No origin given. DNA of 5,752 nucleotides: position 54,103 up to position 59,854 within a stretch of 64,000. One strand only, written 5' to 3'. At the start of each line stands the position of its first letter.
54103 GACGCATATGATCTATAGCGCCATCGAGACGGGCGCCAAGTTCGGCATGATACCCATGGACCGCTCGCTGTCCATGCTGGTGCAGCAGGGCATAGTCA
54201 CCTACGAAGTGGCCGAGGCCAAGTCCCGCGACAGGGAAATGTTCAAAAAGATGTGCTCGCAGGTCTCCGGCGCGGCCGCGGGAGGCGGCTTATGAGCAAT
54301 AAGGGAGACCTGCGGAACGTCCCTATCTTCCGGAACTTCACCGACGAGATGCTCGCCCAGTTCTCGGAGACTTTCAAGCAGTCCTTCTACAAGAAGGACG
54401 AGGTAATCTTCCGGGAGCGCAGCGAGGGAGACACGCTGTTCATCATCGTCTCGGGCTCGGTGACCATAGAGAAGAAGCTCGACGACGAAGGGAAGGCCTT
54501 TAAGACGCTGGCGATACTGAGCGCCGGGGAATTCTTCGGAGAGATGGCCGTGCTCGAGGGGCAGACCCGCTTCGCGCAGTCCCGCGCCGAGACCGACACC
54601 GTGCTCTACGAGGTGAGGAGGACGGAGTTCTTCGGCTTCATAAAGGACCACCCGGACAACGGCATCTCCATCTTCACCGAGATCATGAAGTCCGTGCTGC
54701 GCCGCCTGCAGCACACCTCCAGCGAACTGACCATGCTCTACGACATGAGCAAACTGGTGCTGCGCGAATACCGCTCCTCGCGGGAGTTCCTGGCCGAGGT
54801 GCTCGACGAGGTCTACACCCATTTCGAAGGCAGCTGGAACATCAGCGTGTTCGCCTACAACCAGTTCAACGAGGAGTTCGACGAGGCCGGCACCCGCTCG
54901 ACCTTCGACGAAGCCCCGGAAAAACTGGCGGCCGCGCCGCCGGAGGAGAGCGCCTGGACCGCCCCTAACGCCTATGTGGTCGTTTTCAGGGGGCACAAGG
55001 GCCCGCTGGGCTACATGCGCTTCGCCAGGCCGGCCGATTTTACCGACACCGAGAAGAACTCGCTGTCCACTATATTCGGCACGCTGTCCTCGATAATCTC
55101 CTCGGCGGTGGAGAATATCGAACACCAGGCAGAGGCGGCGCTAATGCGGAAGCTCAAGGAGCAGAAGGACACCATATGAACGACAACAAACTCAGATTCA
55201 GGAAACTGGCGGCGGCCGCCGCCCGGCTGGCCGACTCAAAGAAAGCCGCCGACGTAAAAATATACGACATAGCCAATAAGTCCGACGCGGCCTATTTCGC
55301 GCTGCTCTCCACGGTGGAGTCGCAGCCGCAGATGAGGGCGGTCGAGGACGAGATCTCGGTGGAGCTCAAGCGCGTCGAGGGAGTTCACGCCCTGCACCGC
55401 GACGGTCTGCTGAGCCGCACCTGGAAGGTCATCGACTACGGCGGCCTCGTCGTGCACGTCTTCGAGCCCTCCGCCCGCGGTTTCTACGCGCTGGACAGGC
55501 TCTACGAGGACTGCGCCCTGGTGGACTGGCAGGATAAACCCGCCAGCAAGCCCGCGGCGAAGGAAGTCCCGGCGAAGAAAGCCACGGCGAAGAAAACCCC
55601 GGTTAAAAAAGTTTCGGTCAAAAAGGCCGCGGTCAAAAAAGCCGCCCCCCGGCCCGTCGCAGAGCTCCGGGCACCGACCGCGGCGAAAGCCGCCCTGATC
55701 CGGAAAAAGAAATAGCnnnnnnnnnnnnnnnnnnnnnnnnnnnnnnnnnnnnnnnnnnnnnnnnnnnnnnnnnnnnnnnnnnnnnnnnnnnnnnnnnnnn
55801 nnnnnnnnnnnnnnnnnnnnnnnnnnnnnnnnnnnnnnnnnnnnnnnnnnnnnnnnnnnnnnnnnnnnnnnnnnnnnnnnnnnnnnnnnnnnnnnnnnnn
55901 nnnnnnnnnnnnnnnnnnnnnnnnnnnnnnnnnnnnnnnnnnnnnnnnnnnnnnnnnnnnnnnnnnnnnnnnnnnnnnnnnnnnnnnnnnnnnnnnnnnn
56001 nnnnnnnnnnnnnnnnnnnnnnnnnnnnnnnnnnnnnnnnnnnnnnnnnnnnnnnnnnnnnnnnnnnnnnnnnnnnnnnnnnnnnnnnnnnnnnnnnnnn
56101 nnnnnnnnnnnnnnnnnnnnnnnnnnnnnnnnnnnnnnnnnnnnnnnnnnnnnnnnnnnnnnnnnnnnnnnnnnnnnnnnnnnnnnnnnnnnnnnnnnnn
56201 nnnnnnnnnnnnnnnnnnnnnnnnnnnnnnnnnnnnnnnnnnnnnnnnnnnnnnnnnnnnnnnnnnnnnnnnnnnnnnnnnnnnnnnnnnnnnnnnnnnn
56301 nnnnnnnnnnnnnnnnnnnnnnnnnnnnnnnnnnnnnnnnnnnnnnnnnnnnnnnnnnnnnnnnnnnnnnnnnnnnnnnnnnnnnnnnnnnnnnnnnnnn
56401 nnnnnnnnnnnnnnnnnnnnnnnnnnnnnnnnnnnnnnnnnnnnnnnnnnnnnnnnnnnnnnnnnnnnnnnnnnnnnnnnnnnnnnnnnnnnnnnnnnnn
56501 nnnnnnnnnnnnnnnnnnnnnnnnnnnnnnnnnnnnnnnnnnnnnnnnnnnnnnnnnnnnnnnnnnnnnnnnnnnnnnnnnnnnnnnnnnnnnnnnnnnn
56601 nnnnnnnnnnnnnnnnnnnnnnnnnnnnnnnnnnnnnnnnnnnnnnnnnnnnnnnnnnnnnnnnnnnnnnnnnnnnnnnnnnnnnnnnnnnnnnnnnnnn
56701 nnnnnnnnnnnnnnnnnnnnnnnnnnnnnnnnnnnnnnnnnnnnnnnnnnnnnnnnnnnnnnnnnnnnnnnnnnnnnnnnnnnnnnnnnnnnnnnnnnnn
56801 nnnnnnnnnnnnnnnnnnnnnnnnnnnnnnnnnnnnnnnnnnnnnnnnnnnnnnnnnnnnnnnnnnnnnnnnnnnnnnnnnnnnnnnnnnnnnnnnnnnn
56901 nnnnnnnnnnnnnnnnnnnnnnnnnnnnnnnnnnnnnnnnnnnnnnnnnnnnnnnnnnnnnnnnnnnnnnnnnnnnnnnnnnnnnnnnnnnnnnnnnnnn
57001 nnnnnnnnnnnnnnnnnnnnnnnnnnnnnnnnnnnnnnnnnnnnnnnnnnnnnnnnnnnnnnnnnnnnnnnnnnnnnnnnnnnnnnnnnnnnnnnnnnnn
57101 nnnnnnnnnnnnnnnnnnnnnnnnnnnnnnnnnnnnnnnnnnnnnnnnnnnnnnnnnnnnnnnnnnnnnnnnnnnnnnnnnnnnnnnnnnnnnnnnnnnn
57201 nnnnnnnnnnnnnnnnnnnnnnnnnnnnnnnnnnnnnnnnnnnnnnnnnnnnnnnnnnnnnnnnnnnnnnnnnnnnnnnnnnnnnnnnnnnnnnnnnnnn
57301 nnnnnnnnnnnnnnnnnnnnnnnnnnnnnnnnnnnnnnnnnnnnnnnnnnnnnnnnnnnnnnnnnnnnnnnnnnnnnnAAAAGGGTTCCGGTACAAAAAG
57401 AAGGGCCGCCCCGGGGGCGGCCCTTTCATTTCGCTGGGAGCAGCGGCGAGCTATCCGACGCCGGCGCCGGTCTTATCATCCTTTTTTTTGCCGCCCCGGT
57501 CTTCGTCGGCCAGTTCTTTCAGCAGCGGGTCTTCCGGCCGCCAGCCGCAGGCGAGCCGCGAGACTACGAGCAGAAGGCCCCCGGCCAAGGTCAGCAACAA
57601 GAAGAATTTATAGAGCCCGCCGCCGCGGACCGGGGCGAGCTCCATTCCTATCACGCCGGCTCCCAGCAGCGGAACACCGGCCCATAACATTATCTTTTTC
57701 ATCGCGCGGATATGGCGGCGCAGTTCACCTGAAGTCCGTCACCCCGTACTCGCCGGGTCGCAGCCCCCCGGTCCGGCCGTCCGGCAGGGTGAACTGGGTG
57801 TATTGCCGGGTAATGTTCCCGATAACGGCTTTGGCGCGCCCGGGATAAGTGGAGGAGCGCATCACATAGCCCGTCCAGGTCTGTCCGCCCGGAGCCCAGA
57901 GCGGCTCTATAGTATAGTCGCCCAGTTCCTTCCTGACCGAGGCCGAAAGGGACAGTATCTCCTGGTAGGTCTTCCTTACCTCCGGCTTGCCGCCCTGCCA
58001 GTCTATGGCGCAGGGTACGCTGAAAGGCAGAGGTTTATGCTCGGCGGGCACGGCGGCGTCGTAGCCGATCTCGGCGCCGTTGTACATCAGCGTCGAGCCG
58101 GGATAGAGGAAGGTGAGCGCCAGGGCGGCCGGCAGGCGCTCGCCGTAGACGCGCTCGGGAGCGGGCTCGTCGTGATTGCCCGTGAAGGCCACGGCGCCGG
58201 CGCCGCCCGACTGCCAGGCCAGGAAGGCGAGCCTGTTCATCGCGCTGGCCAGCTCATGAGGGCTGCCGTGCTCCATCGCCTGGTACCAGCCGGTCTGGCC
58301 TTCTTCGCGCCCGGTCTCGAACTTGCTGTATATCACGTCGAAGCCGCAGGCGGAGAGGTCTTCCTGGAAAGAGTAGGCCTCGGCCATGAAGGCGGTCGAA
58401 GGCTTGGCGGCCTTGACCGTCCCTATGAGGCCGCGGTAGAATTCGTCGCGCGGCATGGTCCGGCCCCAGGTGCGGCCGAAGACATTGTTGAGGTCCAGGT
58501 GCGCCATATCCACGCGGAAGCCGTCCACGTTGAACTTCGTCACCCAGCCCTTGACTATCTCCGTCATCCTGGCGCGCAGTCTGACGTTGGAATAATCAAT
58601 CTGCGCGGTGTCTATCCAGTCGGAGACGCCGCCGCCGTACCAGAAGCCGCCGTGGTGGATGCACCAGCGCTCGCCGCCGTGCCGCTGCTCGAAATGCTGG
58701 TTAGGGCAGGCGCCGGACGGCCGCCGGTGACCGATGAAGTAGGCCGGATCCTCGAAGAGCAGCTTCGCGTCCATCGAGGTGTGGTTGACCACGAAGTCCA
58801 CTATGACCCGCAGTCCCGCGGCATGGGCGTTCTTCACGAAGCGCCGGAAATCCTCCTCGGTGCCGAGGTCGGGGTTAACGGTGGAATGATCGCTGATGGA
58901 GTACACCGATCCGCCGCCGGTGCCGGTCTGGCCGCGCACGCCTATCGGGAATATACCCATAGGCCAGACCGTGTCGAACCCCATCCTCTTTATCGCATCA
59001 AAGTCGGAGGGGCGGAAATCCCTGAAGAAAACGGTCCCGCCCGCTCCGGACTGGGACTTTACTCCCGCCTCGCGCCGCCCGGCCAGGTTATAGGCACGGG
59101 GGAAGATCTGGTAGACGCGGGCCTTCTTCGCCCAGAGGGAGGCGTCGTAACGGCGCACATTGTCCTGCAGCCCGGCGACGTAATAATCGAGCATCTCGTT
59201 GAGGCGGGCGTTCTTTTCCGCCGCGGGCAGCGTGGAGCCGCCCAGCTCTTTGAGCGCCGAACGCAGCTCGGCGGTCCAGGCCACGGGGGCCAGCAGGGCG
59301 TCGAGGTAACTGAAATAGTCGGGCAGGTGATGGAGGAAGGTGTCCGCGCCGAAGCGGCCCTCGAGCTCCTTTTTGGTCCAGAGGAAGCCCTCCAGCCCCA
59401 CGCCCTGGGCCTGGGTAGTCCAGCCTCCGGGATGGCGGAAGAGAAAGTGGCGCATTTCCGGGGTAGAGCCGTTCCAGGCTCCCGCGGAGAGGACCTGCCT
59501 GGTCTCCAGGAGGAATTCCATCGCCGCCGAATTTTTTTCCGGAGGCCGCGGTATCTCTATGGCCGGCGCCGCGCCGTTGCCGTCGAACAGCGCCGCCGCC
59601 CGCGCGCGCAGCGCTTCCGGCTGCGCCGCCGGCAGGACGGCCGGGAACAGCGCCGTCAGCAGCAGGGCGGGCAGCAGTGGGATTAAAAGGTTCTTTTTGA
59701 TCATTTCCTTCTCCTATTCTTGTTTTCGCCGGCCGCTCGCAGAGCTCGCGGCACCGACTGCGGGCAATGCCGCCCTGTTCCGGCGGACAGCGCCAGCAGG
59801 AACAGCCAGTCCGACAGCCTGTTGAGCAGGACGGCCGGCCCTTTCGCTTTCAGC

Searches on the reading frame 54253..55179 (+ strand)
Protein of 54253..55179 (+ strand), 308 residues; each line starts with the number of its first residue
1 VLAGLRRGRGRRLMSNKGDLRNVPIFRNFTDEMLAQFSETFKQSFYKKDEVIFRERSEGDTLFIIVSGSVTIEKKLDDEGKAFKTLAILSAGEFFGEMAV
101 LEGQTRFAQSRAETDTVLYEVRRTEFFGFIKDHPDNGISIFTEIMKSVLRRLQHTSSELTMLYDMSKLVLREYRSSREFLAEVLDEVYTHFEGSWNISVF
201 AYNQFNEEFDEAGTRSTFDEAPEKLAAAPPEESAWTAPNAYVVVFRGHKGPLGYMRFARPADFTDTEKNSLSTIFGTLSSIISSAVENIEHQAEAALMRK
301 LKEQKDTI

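Call 28: search_protein_families(library=pfam, proteins=[window:54253-55179:+], max_evalue=0.00001)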
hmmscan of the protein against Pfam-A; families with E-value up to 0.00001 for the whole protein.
window:54253-55179:+ (308 aa): 1 family
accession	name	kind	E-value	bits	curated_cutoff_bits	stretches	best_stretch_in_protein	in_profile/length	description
PF00027.35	cNMP_binding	-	4.9e-20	71.7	27.5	1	45-133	3-89/89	Cyclic nucleotide-binding domain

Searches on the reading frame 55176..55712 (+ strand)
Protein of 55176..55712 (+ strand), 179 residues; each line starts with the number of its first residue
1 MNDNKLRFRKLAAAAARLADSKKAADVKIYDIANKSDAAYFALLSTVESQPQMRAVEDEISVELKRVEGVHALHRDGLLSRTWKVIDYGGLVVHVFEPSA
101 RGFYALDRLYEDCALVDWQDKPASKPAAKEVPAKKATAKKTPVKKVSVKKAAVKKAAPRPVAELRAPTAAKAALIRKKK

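Call 95: search_protein_families(library=pfam, proteins=[window:55176-55712:+], max_evalue=0.00001)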
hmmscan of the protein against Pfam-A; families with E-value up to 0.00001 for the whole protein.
window:55176-55712:+ (179 aa): 1 family
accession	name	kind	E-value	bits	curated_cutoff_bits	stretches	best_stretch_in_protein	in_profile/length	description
PF02410.21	RsfS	-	2.2e-20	73.1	21.6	1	15-110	3-98/98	Ribosomal silencing factor during starvation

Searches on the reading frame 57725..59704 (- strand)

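Call 28: search_protein_families(library=pfam, proteins=[window:57725-59704:-], max_evalue=0.00001)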
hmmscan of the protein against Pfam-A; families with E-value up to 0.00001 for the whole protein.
window:57725-59704:- (659 aa): 1 family
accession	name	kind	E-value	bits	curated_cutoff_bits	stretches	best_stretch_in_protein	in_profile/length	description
PF00128.31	Alpha-amylase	-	1.4e-25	90.9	22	1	236-550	26-358/446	Alpha amylase, catalytic domain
